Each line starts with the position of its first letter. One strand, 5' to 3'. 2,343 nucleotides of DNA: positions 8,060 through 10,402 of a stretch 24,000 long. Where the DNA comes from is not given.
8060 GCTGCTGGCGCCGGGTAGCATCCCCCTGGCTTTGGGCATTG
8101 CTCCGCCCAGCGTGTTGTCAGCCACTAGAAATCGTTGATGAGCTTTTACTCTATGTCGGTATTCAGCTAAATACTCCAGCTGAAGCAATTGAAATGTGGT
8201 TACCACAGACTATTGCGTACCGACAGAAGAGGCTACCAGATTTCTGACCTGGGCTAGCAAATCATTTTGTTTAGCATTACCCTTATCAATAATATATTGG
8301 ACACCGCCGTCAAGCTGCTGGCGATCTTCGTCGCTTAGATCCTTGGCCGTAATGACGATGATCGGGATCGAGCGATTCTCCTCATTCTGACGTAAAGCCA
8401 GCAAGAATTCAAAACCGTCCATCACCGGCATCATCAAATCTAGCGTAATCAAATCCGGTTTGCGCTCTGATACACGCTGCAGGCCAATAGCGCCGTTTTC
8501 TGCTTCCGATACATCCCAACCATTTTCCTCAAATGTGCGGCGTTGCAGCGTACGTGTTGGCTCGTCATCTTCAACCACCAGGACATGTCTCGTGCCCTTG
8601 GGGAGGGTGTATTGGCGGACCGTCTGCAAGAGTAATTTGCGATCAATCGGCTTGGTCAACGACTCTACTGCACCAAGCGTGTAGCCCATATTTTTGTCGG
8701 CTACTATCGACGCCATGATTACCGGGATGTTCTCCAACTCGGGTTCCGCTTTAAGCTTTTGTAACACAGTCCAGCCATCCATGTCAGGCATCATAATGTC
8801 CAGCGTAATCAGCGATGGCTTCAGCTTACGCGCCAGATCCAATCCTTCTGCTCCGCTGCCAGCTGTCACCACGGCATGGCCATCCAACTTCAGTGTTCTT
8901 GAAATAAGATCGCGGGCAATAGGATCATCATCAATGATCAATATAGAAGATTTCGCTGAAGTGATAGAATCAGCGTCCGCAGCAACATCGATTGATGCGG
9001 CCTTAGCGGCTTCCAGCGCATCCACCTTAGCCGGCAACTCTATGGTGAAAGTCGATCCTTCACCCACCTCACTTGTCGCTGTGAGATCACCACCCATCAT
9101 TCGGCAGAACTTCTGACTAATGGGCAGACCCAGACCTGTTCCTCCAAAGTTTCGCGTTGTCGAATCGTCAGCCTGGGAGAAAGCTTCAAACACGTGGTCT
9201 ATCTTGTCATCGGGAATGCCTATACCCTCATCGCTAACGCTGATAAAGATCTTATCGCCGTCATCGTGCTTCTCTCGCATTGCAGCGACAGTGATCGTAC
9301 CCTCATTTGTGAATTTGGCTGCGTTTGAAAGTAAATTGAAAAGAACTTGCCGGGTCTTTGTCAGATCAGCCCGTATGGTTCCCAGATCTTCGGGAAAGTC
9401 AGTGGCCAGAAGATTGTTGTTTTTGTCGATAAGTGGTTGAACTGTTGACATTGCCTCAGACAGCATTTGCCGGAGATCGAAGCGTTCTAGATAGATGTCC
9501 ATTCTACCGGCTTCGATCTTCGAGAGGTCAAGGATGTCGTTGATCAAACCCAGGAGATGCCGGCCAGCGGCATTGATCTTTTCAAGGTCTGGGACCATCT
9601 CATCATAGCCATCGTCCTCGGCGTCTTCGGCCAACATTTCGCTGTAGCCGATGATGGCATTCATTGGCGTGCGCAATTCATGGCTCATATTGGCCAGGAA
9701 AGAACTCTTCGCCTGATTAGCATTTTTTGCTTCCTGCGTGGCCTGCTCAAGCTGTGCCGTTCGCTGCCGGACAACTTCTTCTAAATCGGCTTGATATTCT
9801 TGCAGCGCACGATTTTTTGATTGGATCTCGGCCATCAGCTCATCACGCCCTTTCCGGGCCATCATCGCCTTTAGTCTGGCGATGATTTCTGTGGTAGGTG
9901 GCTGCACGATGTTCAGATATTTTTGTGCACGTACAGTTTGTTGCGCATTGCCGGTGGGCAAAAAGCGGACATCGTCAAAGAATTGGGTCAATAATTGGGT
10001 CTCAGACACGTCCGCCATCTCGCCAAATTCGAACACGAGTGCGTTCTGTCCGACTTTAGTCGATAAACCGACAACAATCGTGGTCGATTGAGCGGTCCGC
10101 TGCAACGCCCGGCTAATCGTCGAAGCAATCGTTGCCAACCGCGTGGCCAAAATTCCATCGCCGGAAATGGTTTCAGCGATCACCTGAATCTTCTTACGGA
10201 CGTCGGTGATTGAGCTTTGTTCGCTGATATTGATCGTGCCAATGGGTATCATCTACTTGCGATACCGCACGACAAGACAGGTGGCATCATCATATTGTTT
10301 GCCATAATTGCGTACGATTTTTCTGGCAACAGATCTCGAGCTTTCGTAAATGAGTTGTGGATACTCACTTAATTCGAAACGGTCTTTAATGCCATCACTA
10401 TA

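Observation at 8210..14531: Six-gene stressosome-type operon with a two-component output and no sigma-factor branch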

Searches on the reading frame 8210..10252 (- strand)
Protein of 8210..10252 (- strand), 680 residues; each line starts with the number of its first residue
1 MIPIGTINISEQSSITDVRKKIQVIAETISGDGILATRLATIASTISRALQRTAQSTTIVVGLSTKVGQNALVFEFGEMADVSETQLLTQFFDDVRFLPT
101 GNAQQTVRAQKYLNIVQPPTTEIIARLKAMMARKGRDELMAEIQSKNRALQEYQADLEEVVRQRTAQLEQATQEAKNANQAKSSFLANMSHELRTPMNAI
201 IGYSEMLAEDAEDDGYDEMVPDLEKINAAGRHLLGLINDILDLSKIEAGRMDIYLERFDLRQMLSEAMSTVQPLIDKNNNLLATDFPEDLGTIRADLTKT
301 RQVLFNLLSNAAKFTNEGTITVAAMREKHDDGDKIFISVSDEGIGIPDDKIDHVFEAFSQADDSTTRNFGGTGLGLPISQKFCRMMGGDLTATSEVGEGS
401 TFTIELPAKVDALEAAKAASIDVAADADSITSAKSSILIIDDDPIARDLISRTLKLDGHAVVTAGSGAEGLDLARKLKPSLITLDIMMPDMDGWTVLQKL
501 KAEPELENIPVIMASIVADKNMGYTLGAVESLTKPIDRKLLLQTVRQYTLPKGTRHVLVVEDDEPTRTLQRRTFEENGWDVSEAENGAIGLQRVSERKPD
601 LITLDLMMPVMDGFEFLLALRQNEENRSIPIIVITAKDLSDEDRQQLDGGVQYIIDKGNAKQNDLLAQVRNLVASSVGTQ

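Call 3: search_protein_families(library=pfam, proteins=[window:8210-10252:-], max_evalue=0.01)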
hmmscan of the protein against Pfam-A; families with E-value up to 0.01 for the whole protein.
window:8210-10252:- (680 aa): 3 families
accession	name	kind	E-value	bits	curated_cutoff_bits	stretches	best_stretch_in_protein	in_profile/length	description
PF00072.30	Response_reg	-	6.1e-46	155.6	30.2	2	437-545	1-110/111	Response regulator receiver domain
PF02518.31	HATPase_c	-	1.2e-29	103.4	26.4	1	296-409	2-110/111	Histidine kinase-, DNA gyrase B-, and HSP90-like ATPase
PF00512.31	HisKA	-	1.6e-20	73.3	26.9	1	181-249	1-66/66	His Kinase A (phospho-acceptor) domain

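Call 4: search_protein_families(library=ncbifam, proteins=[window:8210-10252:-], max_evalue=0.01)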
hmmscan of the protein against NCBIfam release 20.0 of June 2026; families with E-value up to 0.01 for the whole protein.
window:8210-10252:- (680 aa): 162 families (the best 25 are shown)
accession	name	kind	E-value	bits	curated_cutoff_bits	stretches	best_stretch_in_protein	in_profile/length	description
TIGR02956.1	TMAO_torS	equivalog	2.5e-98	330.4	676.5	2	136-548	404-819/967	TMAO reductase system sensor histidine kinase/response regulator TorS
NF038297.2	hybrid_HK_HrmK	equivalog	3.9e-88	296.6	725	2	64-548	121-607/607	hybrid histidine kinase/response regulator HrmK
NF008318.0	PRK11107.1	equivalog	4.4e-88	296.4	890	3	147-422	259-532/920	two-component sensor histidine kinase BarA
NF011874.0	PRK15347.1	equivalog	1.6e-85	287.9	852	3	125-409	338-615/921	two component system sensor kinase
NF041947.1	LuxQ_Vibrio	equivalog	1.9e-83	280.8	1200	2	166-548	456-838/843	quorum-sensing autoinducer 2 sensor kinase/phosphatase LuxQ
NF008099.0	PRK10841.1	equivalog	3.9e-77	259.9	920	3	167-408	455-690/949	two-component system sensor histidine kinase RcsC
NF008302.0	PRK11091.1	equivalog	1.8e-76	257.9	838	2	170-549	271-643/779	aerobic respiration two-component sensor histidine kinase ArcB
NF047465.1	hybrid_HK_LvrA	exception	6.4e-73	246.1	1200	2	141-550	165-585/819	hybrid histidine kinase/response regulator LvrA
NF045901.1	HisKinLetSLeg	equivalog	3.2e-71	240.5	1650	3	149-417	261-528/906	two-component system sensor histidine kinase LetS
NF008543.0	PRK11466.1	equivalog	1e-68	232.1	982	1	138-548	393-797/914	TMAO reductase system sensor histidine kinase/response regulator TorS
NF007420.1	PRK09959.1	equivalog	2.5e-64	217.4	1995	2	162-541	692-1066/1197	acid-sensing system histidine kinase EvgS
NF046044.1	PnpS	equivalog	3.4e-57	194.2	400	1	104-407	92-390/390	two-component system histidine kinase PnpS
NF047874.1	MASE3_PAS_HK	subfamily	2.1e-53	182.1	560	1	162-418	378-635/655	MASE3 domain-containing sensor histidine kinase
NF041832.1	near_NosP_CTERM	subfamily_domain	3.6e-53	181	400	1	177-536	2-357/370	NahK/ErcS family hybrid sensor histidine kinase/response regulator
NF041880.1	EPS_EpsF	equivalog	1.6e-51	175.3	900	3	170-407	262-492/492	response regulator EpsF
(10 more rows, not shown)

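Call 8: search_protein_families(library=pfam, proteins=[window:8210-10252:-], max_evalue=0.001)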
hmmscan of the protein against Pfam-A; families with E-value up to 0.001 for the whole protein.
window:8210-10252:- (680 aa): 3 families
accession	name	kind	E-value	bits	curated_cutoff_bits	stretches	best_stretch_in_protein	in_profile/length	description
PF00072.30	Response_reg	-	6.1e-46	155.6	30.2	2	437-545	1-110/111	Response regulator receiver domain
PF02518.31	HATPase_c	-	1.2e-29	103.4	26.4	1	296-409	2-110/111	Histidine kinase-, DNA gyrase B-, and HSP90-like ATPase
PF00512.31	HisKA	-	1.6e-20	73.3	26.9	1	181-249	1-66/66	His Kinase A (phospho-acceptor) domain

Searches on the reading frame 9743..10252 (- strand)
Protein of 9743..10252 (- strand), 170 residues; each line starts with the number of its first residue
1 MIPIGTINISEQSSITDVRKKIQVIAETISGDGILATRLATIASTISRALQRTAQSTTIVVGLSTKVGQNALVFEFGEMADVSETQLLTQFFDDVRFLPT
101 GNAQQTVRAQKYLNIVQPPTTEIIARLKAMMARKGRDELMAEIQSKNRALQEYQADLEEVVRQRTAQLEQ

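Call 21: search_solved_structures(query=window:9743-10252:-, max_evalue=10, show_alignments=2)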
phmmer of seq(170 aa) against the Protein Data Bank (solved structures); distinct sequences matched with E-value up to 10: 2.
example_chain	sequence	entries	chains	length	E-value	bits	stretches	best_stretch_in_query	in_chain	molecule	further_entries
9n01_C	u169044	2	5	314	0.5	13.7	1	28-123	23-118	Major capsid protein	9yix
5jcb_E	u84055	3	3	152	4.2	10.7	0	108-158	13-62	Stathmin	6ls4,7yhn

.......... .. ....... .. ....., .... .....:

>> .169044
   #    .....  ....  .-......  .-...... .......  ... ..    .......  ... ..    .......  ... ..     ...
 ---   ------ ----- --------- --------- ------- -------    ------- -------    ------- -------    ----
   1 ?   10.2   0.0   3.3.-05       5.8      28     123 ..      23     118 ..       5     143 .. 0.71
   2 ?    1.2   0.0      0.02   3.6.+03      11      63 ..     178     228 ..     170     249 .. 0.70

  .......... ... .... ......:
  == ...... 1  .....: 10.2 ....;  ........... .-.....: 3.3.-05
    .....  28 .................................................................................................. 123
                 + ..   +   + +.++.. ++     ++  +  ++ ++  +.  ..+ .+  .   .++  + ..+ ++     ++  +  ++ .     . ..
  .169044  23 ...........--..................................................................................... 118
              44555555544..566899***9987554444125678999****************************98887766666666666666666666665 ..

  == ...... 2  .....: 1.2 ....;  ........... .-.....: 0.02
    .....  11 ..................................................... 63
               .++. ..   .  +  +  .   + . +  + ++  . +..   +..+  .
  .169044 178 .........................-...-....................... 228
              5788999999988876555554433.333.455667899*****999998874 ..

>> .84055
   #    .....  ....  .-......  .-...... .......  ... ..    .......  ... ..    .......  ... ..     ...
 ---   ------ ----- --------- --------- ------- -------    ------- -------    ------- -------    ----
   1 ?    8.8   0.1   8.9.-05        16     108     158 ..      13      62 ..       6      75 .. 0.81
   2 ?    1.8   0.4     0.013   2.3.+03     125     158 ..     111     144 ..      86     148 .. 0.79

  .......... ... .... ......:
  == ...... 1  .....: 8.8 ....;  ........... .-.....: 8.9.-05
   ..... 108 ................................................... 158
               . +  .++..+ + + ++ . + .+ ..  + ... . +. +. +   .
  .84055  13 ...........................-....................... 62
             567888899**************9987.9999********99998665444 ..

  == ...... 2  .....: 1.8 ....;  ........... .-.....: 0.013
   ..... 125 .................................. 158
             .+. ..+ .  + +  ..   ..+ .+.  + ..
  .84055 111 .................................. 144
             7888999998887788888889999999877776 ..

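Call 22: search_protein_families(library=pfam, proteins=[window:9800-10252:-], max_evalue=10)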
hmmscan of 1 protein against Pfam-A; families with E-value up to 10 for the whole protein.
seq(151 aa): 1 family
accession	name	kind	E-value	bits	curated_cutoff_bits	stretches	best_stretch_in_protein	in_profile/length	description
PF14894.11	Lsm_C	-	0.054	13.7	27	1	5-42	17-54/63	Lsm C-terminal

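Call 23: find_homologous_proteins(query=window:9800-10252:-, max_evalue=0.001)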
Query seq(151 aa): 22 candidates shared short words with the query, none scored E <= 0.001.
